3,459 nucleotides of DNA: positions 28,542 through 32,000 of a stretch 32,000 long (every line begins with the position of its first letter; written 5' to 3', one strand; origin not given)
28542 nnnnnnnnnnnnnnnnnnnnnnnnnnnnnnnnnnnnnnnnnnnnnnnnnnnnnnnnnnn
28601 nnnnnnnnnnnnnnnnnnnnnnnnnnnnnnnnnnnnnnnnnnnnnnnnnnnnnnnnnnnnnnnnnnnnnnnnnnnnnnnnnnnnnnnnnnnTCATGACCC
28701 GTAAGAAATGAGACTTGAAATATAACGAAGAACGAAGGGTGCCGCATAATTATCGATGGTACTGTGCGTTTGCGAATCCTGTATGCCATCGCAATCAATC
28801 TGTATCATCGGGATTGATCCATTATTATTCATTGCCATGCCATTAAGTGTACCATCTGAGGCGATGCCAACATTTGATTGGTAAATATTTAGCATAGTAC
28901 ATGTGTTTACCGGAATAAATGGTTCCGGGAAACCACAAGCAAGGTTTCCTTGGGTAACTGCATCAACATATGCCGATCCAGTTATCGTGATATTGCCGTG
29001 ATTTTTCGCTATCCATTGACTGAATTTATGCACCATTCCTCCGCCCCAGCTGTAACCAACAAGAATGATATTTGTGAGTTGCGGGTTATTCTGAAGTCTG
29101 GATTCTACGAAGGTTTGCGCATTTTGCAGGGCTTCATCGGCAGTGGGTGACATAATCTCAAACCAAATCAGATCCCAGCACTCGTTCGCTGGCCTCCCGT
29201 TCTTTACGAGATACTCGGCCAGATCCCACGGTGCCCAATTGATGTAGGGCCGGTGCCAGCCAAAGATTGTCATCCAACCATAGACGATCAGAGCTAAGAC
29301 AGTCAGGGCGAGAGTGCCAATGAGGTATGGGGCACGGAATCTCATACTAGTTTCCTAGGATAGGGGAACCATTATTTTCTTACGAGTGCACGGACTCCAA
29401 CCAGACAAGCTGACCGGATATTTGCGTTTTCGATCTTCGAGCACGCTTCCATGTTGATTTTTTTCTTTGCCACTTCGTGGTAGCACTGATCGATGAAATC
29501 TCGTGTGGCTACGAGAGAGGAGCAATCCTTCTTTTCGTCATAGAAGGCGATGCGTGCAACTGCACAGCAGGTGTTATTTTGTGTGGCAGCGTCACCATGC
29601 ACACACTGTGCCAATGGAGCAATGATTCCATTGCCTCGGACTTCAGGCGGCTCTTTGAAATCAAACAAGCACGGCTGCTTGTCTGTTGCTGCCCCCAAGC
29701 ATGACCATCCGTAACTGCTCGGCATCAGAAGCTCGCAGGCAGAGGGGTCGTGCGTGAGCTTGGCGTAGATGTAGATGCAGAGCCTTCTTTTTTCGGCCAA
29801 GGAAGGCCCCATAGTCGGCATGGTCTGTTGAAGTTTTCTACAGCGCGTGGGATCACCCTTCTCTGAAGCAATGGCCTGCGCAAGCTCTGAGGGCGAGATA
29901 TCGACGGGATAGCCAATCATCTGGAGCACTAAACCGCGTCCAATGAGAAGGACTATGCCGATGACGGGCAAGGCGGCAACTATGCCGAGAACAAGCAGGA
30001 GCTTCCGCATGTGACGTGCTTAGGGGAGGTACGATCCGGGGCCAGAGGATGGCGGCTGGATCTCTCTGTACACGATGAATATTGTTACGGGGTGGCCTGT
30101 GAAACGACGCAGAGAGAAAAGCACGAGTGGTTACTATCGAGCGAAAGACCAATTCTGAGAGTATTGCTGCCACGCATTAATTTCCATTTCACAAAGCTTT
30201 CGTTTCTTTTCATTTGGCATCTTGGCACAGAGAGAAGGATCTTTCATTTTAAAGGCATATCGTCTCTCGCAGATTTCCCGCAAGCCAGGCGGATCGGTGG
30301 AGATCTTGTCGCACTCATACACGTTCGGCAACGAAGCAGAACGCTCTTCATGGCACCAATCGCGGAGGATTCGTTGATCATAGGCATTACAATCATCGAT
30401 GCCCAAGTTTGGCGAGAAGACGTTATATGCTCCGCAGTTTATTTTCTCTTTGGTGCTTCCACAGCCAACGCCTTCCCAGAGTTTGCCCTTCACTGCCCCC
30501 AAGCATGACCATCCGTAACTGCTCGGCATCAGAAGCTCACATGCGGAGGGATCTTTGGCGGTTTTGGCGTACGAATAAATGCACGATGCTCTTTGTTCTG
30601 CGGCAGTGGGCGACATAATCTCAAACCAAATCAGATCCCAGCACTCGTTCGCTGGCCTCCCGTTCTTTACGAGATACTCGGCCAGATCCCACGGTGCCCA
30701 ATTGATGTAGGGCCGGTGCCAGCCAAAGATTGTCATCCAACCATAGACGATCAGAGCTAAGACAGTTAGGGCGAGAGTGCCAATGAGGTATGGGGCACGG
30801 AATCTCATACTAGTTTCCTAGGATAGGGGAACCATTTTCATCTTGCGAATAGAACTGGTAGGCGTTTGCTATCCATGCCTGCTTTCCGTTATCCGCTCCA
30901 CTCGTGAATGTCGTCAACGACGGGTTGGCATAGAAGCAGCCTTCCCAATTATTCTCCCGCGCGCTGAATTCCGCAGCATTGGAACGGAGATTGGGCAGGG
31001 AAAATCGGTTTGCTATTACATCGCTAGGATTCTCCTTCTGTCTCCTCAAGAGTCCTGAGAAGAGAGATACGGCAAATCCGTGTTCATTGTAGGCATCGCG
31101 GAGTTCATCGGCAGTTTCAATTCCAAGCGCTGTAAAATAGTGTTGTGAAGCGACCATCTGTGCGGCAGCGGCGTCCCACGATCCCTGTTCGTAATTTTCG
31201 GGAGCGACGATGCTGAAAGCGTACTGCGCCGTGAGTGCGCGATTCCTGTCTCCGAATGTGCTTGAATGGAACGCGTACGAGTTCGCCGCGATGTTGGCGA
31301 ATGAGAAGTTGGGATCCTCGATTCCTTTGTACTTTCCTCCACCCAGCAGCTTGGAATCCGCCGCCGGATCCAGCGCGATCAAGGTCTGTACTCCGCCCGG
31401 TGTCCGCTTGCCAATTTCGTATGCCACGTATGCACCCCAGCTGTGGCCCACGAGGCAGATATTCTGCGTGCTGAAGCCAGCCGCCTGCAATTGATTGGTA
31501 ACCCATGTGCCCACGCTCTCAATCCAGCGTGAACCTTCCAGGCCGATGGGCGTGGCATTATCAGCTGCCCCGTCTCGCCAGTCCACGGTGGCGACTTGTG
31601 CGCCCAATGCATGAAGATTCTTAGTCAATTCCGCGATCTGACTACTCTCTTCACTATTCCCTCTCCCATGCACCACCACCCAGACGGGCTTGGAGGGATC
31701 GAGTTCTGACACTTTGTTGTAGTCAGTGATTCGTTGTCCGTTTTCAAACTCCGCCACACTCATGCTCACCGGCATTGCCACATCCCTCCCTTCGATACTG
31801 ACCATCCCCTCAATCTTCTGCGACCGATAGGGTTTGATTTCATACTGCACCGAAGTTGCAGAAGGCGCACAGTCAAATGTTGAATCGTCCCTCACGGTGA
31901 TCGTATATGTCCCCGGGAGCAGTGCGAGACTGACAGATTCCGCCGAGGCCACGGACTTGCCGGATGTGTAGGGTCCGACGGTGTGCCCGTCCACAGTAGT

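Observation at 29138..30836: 236-bp near-perfect direct repeat has grafted a gene 3' end plus a 69-codon anchor module onto a different C-terminal domain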

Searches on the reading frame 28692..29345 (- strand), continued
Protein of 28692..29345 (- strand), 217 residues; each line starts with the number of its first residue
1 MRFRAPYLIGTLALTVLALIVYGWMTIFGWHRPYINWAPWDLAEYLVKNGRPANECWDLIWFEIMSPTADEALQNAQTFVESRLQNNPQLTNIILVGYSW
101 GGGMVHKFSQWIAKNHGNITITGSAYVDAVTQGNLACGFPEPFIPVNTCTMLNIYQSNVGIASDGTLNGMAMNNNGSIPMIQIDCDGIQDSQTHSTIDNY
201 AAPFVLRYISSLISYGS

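Call 61: list_cluster_members(proteins=[window:28692-29345:-, window:30134-30808:-, window:29372-30010:-])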
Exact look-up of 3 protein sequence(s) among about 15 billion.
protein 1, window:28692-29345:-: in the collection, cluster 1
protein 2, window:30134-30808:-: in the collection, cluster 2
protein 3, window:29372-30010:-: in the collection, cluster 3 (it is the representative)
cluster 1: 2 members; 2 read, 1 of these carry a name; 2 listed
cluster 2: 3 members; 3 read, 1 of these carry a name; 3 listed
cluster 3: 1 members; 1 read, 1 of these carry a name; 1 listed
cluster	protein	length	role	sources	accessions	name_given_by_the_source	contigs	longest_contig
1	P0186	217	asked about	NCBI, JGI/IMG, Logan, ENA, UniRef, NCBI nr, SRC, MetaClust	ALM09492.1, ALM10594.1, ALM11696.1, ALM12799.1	MAG TPA: hypothetical protein DEB30_05500 [Candidatus Peribacter riflensis] | Uncharacterized protein n=1 Tax=Candidatus Peribacter riflensis TaxID=1735162 ... | MAG: hypothetical protein PeribacterA2_0096 [Candidatus Peribacter riflensis]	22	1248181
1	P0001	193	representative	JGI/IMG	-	-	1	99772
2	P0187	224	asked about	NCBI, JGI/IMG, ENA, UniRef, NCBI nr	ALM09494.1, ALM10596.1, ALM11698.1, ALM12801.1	MAG TPA: hypothetical protein DEB30_05490 [Candidatus Peribacter riflensis] | Uncharacterized protein n=1 Tax=Candidatus Peribacter riflensis TaxID=1735162 ... | MAG: hypothetical protein PeribacterA2_0098 [Candidatus Peribacter riflensis]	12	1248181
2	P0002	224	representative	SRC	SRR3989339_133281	-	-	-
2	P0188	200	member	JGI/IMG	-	-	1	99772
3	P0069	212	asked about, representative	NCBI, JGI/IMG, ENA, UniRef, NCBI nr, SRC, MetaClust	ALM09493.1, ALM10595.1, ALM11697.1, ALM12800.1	MAG TPA: hypothetical protein DEB30_05495 [Candidatus Peribacter riflensis] | Uncharacterized protein n=1 Tax=Candidatus Peribacter riflensis TaxID=1735162 ... | MAG: hypothetical protein PeribacterA2_0097 [Candidatus Peribacter riflensis]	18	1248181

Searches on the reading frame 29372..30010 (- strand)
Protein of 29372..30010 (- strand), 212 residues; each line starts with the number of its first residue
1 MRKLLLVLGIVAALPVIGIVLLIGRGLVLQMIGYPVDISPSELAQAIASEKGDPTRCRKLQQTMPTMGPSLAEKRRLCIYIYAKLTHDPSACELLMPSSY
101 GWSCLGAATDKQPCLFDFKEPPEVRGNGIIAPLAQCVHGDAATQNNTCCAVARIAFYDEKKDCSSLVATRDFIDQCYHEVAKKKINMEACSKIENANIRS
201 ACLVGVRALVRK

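Call 7: search_protein_families(library=pfam, proteins=[window:29372-30010:-], max_evalue=0.1)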
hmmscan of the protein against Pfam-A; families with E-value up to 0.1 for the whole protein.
window:29372-30010:- (212 aa): 1 family
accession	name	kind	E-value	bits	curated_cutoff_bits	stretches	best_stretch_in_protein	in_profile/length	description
PF11381.13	DUF3185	-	0.09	13.2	25.3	0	16-49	2-34/59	Protein of unknown function (DUF3185)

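Call 24: find_encoding_contigs(protein=window:29372-30010:-, flank=3000, max_places=10)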
Protein window:29372-30010:- (212 aa): 24 contigs read that carry it; 5 places shown.
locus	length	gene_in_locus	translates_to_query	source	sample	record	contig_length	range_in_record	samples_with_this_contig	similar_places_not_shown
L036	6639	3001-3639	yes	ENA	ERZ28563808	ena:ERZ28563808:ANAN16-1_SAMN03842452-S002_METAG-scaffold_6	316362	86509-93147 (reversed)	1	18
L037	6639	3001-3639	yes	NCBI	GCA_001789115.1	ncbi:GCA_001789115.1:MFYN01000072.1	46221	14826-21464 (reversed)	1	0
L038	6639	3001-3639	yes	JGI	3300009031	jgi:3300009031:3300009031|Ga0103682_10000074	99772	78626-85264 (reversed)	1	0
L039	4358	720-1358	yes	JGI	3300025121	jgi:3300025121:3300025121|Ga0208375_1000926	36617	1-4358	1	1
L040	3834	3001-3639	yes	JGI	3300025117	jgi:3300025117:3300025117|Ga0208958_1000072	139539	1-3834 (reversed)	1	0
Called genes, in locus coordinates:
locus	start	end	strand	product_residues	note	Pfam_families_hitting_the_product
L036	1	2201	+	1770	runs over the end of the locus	PF02210:Laminin_G_2 (faint), PF00151:Lipase, PF12146:Hydrolase_4 (weak), PF12697:Abhydrolase_6 (weak)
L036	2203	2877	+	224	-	-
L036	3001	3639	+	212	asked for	-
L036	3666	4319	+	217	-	-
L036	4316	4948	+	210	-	-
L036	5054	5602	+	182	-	-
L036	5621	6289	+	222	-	-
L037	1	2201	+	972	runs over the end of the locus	PF00151:Lipase, PF12146:Hydrolase_4, PF12697:Abhydrolase_6 (weak)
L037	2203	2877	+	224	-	-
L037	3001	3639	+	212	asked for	-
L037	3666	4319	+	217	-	-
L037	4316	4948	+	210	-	-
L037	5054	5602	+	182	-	-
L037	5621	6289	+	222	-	-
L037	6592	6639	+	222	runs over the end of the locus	PF13328:HD_4, PF01966:HD (weak)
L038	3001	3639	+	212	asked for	-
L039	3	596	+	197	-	?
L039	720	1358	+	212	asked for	-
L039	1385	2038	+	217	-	-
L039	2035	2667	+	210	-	-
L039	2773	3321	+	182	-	-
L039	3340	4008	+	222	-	-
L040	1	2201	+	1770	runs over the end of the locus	PF02210:Laminin_G_2 (faint), PF00151:Lipase, PF12146:Hydrolase_4 (weak), PF12697:Abhydrolase_6 (weak)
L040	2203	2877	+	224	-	-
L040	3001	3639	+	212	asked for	-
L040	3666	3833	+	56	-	?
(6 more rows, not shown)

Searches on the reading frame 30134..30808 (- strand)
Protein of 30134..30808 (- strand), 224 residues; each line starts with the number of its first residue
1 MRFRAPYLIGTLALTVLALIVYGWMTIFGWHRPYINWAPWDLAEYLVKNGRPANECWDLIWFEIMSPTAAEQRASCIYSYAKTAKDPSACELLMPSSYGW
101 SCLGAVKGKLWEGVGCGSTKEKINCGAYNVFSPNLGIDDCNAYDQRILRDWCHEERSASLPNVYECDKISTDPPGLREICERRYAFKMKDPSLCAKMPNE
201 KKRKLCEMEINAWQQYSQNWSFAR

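Call 7: search_protein_families(library=pfam, proteins=[window:30134-30808:-], max_evalue=0.1)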
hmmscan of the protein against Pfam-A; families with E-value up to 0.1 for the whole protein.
window:30134-30808:- (224 aa): 0 families

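Call 21: find_related_loci(query=A1, collection=genome_contigs, flank=10000)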
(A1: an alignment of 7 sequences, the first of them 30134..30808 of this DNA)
Query A1 (224 aa) in genome_contigs; peptide patterns used: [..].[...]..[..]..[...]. (x = any residue, [..] = any of these).
30 stretches matched a pattern; 23 encode a relative of the query (tblastn E <= 1e-3); 23 distinct loci.
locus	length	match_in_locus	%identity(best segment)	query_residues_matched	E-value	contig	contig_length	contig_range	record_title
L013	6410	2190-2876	61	1-224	1e-92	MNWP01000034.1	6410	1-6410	MAG: Candidatus Peregrinibacteria bacterium CG1_02_54_53 cg1_0.2_scaffold_12389_c, whole genome shotgun sequence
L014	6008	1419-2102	54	2-224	2e-80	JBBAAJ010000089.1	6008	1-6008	MAG: Candidatus Peribacteraceae bacterium isolate SO_2017_GW3_39 scaffold_6287_c1_OW296A_2017, whole genome shotgun sequ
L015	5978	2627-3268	53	13-224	2e-71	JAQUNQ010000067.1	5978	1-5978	MAG: Candidatus Peribacteraceae bacterium isolate STD1_181 NODE_47796_length_5978_cov_2.374808_Sandtown_D1, whole genome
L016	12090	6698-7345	46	1-211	1e-52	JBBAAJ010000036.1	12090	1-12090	MAG: Candidatus Peribacteraceae bacterium isolate SO_2017_GW3_39 scaffold_2642_c1_OW296A_2017, whole genome shotgun sequ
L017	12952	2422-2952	49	1-193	1e-48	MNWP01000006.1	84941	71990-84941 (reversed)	MAG: Candidatus Peregrinibacteria bacterium CG1_02_54_53 cg1_0.2_scaffold_100_c, whole genome shotgun sequence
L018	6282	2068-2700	40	4-211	5e-44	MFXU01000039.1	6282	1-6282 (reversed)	MAG: Candidatus Peribacteria bacterium RIFCSPHIGHO2_02_FULL_51_15 rifcsphigho2_02_scaffold_30792, whole genome shotgun s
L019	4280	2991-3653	33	1-216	2e-38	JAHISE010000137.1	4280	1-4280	MAG: Patescibacteria group bacterium isolate MM_PC_MetaG.mb.158 MM_PC_MetaG.mb.158_k141_1478825, whole genome shotgun se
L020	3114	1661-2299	33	8-218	8e-34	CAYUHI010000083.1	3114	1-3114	MAG TPA_asm: uncultured Gammaproteobacteria bacterium isolate SRP342105_co1_69 genome assembly, contig: NODE_47708_lengt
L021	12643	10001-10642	35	1-215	1e-33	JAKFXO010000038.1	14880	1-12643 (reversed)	MAG: Candidatus Peribacterales bacterium isolate ND3_Bin_28 ND3_0000845, whole genome shotgun sequence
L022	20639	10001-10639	33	4-209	1e-29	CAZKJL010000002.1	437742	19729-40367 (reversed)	MAG TPA_asm: uncultured Candidatus Peribacteria bacterium isolate SRP292972_co1_59 genome assembly, contig: NODE_27_leng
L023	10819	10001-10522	37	16-167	1e-29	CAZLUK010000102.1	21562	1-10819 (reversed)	MAG TPA_asm: uncultured Candidatus Peribacteria bacterium isolate binchicken_co203_97 genome assembly, contig: k141_4176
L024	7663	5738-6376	32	12-218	3e-29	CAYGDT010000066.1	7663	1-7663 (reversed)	MAG TPA_asm: uncultured Candidatus Peribacteria bacterium isolate ERP113451_co3_32 genome assembly, contig: NODE_8465_le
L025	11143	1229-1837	33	12-215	2e-28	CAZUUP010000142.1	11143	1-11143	MAG TPA_asm: uncultured Akkermansia sp. isolate SRP150892_co1_86 genome assembly, contig: NODE_5977_length_11143_cov_9.5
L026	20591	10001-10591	33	8-213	1e-27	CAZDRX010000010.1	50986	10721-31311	MAG TPA_asm: uncultured Candidatus Peribacteria bacterium isolate SRP178908_co1_56 genome assembly, contig: NODE_337_len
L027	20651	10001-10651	32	2-214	2e-24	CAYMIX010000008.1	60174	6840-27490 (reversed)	MAG TPA_asm: uncultured Candidatus Peribacteria bacterium isolate SRP342105_co1_435 genome assembly, contig: NODE_627_le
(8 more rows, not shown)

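Call 39: find_homologous_proteins(query=A1, max_evalue=0.00001)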
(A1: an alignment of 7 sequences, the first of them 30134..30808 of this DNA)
Query A1 (7 sequences) (224 aa, profile of the alignment): 228 proteins with E <= 0.00001 among 5576 candidates; the best 120 are listed.
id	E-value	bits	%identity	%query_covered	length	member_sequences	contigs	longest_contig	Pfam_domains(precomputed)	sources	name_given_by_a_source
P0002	4.3e-100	352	100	100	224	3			-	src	-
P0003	8.6e-88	311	50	90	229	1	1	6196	-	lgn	-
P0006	4.4e-85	303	37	94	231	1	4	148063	-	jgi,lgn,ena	jgi:hypothetical protein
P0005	1.7e-78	281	40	94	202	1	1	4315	-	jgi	jgi:hypothetical protein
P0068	5.3e-75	270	49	86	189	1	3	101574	-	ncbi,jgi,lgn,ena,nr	ncbi:hypothetical protein AUJ46_01265 [Candidatus Peregrinibacteria bacterium CG1_02_54_53]|nr:MAG: 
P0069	2.7e-72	261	43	42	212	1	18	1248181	-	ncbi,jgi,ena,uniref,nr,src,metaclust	ncbi:MAG TPA: hypothetical protein DEB30_05495 [Candidatus Peribacter riflensis]|uniref:Uncharacteri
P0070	8.0e-71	256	41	96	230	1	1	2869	-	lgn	-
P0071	2.0e-66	242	38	96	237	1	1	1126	-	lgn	-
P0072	2.1e-66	242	40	95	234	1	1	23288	-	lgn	-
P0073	3.4e-66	241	40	91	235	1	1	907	-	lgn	-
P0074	8.5e-66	240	40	92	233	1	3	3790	-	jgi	jgi:hypothetical protein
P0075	1.8e-65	238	40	96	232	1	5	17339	-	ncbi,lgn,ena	-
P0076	2.7e-65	238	39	92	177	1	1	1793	-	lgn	-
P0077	4.5e-65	237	46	94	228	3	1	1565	-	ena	-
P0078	7.7e-65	236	37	91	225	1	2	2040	-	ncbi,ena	-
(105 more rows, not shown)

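Call 48: predict_structure(alignment_id=A2)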
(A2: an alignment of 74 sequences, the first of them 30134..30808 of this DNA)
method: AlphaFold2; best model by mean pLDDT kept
length: 224 residues; sequences in the alignment: 74
mean_pLDDT: 94.1   pTM: 0.84
mean pLDDT of the five models: 94.1, 93.9, 93.8, 93.5, 93.2
residues with pLDDT >= 90: 198; 70-90: 19; 50-70: 6; < 50: 1
segments of 3 or more residues with pLDDT < 50: none
pLDDT, mean of each block of 10 residues (from residue 1): 81 96 85 91 97 97 94 98 98 94 97 95 96 98 98 98 97 95 98 98 97 87 58
secondary structure, 60 per line:
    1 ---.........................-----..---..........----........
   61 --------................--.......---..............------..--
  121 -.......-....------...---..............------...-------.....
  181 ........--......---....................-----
elements in order: H4-28 H39-48 H53-58 H69-84 H87-93 H97-110 E122-125 E130-133 H146-159 H176-188 H191-196 H200-219

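Call 50: fold_search(model_id=the predicted structure, library=pdb)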
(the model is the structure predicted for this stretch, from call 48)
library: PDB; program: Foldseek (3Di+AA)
matches with E <= 10: 149; with E <= 0.001: 0
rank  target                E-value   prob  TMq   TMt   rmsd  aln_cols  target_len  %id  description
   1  7sqc_L1               9.4e-01  0.08  0.15  0.10  18.0       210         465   11  Ciliary C1 central pair apparatus isolated from Chlamydomonas reinhardtii (released 2022-04-13)
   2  6emg_B                1.3e+00  0.08  0.17  0.17  15.3       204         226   10  Crystal structure of Rrp1 from Chaetomium thermophilum in space group P6322 (released 2017-12-27)
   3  7sqc_I0               1.3e+00  0.08  0.17  0.10  17.6       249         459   11  Ciliary C1 central pair apparatus isolated from Chlamydomonas reinhardtii (released 2022-04-13)
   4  8qag_B                1.6e+00  0.05  0.13  0.11  17.9       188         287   11  X-ray crystal structure of a de novo designed single-chain parallel coiled-coil alpha-helical barrel with 6 inner heli (released 2024-07-03)
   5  7wb4_e                1.9e+00  0.14  0.23  0.05  16.1       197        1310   10  Cryo-EM structure of the NR subunit from X. laevis NPC (released 2022-03-02)
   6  4krd_B                2.2e+00  0.03  0.13  0.15  20.9       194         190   11  Crystal Structure of Pho85-Pcl10 Complex (released 2013-09-18)
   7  4nb6_B                2.2e+00  0.02  0.12  0.12  19.1       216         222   12  Crystal structure of the ligand binding domain of RORC with T0901317 (released 2013-11-27)
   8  7qo5_N                2.6e+00  0.05  0.16  0.06  16.0       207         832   12  26S proteasome Rpt1-RK -Ubp6-UbVS complex in the si state (released 2022-03-16)
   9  8gjg_A                2.6e+00  0.04  0.13  0.17  17.1       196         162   11  De novo design of high-affinity protein binders to bioactive helical peptides (released 2024-01-10)
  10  9kzu_3e               2.7e+00  0.05  0.17  0.11  18.9       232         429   10  Cryo-EM structure of the HCV IRES-dependently initiated CMV-stalled 80S ribosome (non-rotated state) in complexed wit (released 2025-12-03)
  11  3qhe_C                2.9e+00  0.05  0.18  0.14  16.1       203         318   12  Crystal structure of the complex between the armadillo repeat domain of adenomatous polyposis coli and the tyrosine-ri (released 2011-11-02)
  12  7abi_S                3.3e+00  0.05  0.19  0.14  17.0       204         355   10  Human pre-Bact-2 spliceosome (released 2021-02-10)
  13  5x8s_B                3.3e+00  0.02  0.13  0.13  17.9       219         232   11  Crystal Structure of the mutant Human ROR gamma Ligand Binding Domain With Ursolic acid. (released 2017-06-07)
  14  8qai_A                3.5e+00  0.04  0.13  0.10  17.4       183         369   10  X-ray crystal structure of a de novo designed single-chain parallel coiled-coil alpha-helical barrel with 7 inner heli (released 2024-07-03)
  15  5b6g_A                3.5e+00  0.03  0.15  0.13  16.5       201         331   13  Protein-protein interaction (released 2017-05-31)
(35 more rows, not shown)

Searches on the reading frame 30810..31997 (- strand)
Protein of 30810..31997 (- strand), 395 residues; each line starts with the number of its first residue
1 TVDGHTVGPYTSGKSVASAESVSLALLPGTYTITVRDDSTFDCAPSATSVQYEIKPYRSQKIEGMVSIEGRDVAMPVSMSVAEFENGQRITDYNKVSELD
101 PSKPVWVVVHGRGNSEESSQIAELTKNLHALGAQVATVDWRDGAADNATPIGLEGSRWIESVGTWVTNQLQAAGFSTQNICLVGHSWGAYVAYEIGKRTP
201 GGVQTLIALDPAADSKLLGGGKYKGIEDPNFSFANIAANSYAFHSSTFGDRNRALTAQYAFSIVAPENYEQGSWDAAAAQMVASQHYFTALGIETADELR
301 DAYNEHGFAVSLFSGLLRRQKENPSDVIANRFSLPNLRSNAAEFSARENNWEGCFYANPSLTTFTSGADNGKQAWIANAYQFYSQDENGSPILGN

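Call 7: search_protein_families(library=pfam, proteins=[window:30810-31997:-], max_evalue=0.1)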
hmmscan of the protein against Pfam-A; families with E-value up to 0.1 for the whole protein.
window:30810-31997:- (395 aa): 7 families
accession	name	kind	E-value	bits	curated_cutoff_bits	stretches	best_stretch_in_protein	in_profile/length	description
PF00151.25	Lipase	-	7.1e-12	45.7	27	1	90-213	54-182/336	Lipase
PF12146.15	Hydrolase_4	-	2.1e-08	34.2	27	1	103-216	4-114/239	Serine aminopeptidase, S33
PF12697.13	Abhydrolase_6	-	7.5e-08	33.7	26.3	1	107-292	2-158/217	Alpha/beta hydrolase family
PF00561.26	Abhydrolase_1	-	0.00023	21.3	25.8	1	107-260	4-151/245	alpha/beta hydrolase fold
PF10230.15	LIDHydrolase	-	0.0004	20.7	27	1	142-211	50-118/262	Lipid-droplet associated hydrolase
PF02089.21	Palm_thioest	-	0.01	16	26.8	1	107-209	3-106/254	Palmitoyl protein thioesterase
PF20434.5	BD-FAE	-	0.052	13.5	26.8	0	102-193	12-104/215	BD-FAE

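Call 73: search_solved_structures(query=window:30810-31997:-, max_evalue=0.01)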
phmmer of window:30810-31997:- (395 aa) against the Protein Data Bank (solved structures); distinct sequences matched with E-value up to 0.01: 11.
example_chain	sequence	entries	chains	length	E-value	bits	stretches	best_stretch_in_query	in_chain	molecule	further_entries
1lpa_B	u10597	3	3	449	2.9e-09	39.8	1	102-213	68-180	LIPASE | Triacylglycerol lipase, pancreatic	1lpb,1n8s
1eth_A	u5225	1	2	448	2.1e-08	36.9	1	105-213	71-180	TRIACYLGLYCEROL ACYL-HYDROLASE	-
1gpl_A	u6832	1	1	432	5.9e-08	35.5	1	95-213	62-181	RP2 LIPASE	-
1hpl_A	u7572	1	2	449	1.7e-07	34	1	100-213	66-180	LIPASE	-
1w52_X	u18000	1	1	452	1.9e-07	33.8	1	95-213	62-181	PANCREATIC LIPASE RELATED PROTEIN 2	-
1bu8_A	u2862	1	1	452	3.2e-07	33.1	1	95-213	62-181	PROTEIN (PANCREATIC LIPASE RELATED PROTEIN 2)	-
1rp1_A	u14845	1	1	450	6.8e-07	32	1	100-214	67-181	PANCREATIC LIPASE RELATED PROTEIN 1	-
2pvs_A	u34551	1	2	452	3.8e-06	29.5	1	103-213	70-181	Pancreatic lipase-related protein 2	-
2oxe_A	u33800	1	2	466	4e-06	29.4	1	103-213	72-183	Pancreatic lipase-related protein 2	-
2ppl_A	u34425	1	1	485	6.8e-05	25.4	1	104-213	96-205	Pancreatic lipase-related protein 1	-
3wmr_A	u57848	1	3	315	0.0098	18.3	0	68-216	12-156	Proline iminopeptidase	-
